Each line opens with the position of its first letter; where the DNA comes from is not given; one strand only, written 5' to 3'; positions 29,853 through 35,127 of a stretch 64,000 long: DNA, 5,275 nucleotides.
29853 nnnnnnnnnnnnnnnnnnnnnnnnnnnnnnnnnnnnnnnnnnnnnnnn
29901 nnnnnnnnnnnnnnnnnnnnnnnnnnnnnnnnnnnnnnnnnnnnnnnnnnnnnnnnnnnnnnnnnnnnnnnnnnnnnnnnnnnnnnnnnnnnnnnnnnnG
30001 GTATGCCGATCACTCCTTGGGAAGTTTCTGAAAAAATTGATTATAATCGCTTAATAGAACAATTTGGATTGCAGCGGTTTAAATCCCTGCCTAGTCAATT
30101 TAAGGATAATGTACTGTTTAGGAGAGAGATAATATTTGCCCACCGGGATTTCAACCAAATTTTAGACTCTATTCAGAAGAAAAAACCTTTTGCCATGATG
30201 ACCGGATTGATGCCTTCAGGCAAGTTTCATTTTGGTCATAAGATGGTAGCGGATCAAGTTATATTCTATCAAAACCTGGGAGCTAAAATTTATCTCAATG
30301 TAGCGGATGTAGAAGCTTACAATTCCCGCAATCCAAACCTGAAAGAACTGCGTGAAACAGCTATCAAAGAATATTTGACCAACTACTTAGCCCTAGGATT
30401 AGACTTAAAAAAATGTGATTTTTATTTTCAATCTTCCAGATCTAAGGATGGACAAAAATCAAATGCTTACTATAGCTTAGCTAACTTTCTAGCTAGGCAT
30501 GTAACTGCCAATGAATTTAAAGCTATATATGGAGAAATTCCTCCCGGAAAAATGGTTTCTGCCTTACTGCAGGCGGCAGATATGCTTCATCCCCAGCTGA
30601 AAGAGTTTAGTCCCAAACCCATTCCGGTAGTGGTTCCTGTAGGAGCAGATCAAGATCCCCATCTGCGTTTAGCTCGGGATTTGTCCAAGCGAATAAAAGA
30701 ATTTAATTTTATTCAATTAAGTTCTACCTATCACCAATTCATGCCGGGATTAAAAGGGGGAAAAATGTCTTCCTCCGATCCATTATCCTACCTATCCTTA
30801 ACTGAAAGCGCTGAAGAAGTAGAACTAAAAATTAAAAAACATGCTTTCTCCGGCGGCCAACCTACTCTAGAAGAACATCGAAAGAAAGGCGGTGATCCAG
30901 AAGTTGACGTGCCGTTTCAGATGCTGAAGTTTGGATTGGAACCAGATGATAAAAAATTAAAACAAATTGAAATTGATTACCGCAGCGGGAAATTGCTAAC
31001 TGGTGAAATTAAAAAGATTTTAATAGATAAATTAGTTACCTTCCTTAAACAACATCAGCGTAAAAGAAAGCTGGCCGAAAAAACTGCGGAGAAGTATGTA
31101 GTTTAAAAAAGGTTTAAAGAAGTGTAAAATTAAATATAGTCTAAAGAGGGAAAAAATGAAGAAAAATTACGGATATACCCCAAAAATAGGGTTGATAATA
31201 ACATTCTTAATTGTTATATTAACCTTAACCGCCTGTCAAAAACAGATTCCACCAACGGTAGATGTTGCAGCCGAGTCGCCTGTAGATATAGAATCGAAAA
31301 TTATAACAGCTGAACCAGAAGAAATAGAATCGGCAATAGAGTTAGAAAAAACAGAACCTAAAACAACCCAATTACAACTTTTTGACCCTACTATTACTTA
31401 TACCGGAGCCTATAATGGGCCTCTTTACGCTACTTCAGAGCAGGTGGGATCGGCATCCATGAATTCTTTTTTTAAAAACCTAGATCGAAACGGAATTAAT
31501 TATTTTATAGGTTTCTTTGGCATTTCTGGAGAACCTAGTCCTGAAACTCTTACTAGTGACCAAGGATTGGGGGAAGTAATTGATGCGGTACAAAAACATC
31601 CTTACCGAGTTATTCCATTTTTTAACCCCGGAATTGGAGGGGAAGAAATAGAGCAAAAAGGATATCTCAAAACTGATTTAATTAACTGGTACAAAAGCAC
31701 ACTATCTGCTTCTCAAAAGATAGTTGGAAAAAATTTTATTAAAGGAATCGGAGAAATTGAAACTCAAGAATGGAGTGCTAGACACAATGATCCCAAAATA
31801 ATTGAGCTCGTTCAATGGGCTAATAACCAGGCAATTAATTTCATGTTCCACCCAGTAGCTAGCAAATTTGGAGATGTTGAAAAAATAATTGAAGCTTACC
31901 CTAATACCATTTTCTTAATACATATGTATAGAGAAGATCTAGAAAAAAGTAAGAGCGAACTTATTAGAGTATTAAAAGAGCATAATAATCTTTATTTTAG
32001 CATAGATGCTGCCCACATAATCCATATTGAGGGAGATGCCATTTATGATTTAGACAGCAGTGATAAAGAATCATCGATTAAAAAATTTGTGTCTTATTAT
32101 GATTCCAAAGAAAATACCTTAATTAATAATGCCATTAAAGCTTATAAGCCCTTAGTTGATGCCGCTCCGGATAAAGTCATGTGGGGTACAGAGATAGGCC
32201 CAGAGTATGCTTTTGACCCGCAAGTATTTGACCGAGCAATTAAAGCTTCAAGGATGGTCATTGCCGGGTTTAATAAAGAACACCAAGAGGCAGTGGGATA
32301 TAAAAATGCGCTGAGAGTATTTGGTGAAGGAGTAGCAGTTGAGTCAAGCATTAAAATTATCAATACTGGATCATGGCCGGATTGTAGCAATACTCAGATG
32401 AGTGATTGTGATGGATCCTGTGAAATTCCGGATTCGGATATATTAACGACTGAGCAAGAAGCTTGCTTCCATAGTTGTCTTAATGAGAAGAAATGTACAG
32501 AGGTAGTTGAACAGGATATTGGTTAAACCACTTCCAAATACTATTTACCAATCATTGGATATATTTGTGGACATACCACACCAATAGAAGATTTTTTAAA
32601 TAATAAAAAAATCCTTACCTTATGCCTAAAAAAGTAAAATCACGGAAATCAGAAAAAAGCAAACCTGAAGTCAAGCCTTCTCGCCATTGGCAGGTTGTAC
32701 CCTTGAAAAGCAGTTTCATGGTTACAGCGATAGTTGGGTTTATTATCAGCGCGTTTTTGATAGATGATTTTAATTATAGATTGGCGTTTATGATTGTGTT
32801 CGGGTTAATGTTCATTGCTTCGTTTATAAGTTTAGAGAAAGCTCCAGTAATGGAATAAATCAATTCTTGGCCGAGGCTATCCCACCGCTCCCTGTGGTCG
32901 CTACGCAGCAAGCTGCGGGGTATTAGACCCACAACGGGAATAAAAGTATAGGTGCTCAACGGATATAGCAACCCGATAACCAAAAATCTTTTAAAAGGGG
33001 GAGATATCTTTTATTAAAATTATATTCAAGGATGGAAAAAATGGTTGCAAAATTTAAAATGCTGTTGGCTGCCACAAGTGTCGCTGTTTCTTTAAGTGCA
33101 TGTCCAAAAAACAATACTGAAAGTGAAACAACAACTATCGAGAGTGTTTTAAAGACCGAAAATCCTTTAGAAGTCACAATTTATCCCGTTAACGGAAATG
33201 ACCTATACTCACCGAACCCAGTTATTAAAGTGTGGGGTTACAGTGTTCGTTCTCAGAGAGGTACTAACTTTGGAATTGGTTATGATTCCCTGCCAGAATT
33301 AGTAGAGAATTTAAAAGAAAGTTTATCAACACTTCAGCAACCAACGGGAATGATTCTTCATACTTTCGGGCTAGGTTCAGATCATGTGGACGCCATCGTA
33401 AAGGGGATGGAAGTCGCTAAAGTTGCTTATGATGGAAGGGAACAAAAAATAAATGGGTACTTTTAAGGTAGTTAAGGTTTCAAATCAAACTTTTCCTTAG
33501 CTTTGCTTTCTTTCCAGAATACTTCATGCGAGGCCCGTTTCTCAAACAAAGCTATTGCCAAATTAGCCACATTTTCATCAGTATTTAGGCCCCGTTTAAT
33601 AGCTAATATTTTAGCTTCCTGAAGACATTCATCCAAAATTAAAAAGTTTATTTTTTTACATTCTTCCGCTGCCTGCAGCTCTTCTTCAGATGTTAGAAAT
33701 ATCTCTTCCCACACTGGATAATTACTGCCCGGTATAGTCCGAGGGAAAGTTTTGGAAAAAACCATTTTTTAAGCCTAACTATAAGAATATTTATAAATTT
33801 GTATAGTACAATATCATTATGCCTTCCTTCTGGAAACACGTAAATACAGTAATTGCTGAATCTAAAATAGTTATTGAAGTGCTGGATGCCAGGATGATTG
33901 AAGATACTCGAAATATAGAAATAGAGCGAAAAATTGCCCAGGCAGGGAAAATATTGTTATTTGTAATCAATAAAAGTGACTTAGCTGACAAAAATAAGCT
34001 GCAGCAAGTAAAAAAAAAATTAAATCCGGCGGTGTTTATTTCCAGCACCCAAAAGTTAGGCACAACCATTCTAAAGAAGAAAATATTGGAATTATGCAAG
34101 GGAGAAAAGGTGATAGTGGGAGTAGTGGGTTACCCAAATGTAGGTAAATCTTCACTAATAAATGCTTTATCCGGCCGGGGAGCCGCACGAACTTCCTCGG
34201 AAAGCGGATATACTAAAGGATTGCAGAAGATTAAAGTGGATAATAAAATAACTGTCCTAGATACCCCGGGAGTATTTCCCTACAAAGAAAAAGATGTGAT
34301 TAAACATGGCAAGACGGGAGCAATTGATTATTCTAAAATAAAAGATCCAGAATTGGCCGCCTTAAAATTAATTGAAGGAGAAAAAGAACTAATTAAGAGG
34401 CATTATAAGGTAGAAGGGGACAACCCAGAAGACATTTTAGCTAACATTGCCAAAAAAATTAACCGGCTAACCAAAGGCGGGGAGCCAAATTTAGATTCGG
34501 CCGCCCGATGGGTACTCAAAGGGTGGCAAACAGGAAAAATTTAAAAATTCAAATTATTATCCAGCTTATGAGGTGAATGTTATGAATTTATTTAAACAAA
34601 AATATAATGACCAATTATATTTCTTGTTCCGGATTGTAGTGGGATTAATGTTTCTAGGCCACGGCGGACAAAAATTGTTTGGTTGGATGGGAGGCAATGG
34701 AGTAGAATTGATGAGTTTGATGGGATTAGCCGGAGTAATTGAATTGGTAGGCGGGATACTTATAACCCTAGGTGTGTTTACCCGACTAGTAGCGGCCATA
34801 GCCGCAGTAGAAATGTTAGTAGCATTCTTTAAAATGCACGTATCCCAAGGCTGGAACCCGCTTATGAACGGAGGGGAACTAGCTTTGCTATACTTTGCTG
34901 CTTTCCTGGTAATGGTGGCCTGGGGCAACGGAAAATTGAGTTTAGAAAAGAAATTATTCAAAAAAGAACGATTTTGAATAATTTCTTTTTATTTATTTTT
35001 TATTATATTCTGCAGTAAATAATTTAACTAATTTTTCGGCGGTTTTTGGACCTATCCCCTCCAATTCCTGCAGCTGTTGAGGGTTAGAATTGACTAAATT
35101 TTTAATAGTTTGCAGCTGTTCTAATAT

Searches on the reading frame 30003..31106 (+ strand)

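Call 9: search_protein_families(library=pfam, proteins=[window:30003-31106:+])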
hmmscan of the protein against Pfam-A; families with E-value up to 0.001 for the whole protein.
window:30003-31106:+ (367 aa): 1 family
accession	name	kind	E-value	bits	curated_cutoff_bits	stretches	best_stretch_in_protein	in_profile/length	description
PF00579.31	tRNA-synt_1b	-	4.4e-38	131.7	21.1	1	59-348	2-291/292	tRNA synthetases class I (W and Y)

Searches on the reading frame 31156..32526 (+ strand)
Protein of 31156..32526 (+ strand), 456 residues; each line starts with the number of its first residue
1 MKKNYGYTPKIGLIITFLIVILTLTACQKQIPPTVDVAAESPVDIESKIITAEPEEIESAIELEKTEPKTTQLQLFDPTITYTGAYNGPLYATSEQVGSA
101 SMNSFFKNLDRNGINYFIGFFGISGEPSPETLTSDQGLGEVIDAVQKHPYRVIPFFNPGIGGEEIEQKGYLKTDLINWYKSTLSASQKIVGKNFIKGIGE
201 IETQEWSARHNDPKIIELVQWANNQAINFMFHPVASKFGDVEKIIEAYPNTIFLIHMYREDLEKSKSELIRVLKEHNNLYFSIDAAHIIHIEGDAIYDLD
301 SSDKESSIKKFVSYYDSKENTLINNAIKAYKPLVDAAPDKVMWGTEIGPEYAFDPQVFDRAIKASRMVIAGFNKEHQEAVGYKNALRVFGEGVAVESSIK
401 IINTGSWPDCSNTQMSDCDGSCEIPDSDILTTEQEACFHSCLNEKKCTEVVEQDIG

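Call 9: search_protein_families(library=pfam, proteins=[window:31156-32526:+])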
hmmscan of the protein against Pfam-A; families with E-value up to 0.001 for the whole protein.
window:31156-32526:+ (456 aa): 1 family
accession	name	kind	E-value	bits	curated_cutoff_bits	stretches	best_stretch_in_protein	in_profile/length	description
PF04909.20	Amidohydro_2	-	0.00071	19.9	26.4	0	191-390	103-288/289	Amidohydrolase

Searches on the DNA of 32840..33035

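Call 36: search_rna_families(source=window, start=32840, end=33035, threshold=evalue, max_evalue=10, show_alignments=2)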
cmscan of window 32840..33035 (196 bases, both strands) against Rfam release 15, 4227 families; matches with E-value up to 10: 4.
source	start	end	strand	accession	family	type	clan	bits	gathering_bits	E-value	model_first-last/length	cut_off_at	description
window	32982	33003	+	RF01098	RF_site9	Cis-reg; frameshift_element;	-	15.4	70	2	1-50/50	no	Gag/pro ribosomal frameshift site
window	32866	32924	-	RF02803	PyrR205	Gene; snRNA; snoRNA; HACA-box;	-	12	35.6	3.6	1-61/61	no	Pyrobaculum sRNA 205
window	32869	32927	+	RF02184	ST7-OT3_2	Gene; lncRNA;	-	11.1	100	7.6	63-138/138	no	ST7 overlapping transcript 3 conserved region 2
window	32953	33033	+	RF03541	Flavi_ISFV_xrRNA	Cis-reg;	-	10.5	50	7.2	1-89/89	no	Insect-specific Flavivirus exoribonuclease-resistant RNA element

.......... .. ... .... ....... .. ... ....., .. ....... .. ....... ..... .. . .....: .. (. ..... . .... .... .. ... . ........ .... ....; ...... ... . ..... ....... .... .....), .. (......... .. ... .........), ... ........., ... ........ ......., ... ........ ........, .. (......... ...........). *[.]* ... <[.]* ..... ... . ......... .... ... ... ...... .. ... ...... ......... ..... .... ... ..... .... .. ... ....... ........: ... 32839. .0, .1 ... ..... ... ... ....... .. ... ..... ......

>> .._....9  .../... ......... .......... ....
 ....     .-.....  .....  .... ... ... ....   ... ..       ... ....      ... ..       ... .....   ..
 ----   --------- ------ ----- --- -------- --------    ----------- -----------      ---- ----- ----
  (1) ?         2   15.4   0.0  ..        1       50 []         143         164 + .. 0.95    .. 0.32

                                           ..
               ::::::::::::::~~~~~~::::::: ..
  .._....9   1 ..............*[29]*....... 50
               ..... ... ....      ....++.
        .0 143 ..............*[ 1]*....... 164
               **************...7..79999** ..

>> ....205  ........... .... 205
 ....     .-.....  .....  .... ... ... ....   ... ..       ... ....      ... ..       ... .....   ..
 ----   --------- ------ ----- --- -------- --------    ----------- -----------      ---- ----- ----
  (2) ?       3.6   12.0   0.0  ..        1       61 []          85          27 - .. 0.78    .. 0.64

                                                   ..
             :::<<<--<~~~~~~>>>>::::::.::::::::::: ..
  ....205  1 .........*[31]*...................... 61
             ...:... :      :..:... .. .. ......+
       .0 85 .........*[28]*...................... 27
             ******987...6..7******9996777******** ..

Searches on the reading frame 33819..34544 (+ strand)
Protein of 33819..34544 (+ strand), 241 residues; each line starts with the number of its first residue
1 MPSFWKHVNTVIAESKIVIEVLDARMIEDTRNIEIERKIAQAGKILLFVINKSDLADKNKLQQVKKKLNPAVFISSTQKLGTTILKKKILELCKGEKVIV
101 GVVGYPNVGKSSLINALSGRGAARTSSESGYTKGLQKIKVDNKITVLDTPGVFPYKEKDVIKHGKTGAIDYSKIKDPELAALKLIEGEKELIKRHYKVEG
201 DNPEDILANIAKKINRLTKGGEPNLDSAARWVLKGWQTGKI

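Call 43: search_protein_families(library=pfam, proteins=[window:33819-34544:+], max_evalue=0.0001)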
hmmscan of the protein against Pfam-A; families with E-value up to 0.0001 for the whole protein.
window:33819-34544:+ (241 aa): 5 families
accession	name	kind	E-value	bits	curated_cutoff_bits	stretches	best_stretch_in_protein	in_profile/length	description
PF01926.29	MMR_HSR1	-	5.1e-18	65.7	21.9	1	100-160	2-61/113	50S ribosome-binding GTPase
PF02421.24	FeoB_N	-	3.6e-10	40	27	1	100-154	3-59/156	Ferrous iron transport protein B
PF03193.22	RsgA_GTPase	-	6.6e-09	36.3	30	1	45-152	55-168/174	RsgA GTPase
PF00009.33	GTP_EFTU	-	3.2e-05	24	26.5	0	4-72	82-150/188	Elongation factor Tu GTP binding domain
PF16897.10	MMR_HSR1_Xtn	-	5.8e-05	23.5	35.2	0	47-91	59-102/106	C-terminal region of MMR_HSR1 domain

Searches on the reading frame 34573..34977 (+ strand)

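Call 43: search_protein_families(library=pfam, proteins=[window:34573-34977:+], max_evalue=0.0001)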
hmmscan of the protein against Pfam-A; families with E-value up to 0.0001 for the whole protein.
window:34573-34977:+ (134 aa): 2 families
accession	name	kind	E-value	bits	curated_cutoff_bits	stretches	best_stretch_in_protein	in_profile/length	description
PF07681.17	DoxX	-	3.5e-13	50.4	23.6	1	17-89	3-84/85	DoxX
PF04173.18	DoxD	-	8.4e-05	23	22.7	1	47-131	65-147/167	TQO small subunit DoxD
